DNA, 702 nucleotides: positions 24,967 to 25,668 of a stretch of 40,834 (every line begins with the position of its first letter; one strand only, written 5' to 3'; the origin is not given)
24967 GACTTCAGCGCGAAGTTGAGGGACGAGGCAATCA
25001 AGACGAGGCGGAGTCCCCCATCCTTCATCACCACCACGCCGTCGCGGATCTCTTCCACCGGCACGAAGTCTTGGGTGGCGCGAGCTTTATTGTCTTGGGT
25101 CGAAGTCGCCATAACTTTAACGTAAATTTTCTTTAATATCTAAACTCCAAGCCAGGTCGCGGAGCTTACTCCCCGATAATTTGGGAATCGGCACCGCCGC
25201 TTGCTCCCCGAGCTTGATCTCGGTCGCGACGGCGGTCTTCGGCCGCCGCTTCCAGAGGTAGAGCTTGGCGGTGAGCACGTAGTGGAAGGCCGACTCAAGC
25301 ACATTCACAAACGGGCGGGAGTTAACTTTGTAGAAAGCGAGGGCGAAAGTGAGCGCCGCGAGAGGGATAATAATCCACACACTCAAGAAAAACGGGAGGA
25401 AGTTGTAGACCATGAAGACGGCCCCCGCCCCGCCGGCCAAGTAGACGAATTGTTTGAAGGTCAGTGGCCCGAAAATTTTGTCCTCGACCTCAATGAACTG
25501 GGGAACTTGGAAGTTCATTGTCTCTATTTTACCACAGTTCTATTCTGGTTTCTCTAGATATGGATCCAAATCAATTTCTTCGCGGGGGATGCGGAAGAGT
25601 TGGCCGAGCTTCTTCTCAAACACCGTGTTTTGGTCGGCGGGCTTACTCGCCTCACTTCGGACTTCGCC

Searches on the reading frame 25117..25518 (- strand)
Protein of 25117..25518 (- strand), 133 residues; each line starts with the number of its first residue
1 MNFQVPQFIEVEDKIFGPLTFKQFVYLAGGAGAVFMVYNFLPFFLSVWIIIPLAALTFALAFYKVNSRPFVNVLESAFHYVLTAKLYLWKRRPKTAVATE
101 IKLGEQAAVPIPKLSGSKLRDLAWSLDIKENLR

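Call 104: search_protein_families(library=pfam, proteins=[window:25117-25518:-], max_evalue=0.00001)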
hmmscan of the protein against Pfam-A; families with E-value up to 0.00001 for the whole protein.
window:25117-25518:- (133 aa): 1 family
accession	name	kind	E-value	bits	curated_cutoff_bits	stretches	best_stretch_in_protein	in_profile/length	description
PF12666.12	PrgI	-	2.5e-11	44.4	27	1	8-80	5-81/91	PrgI family protein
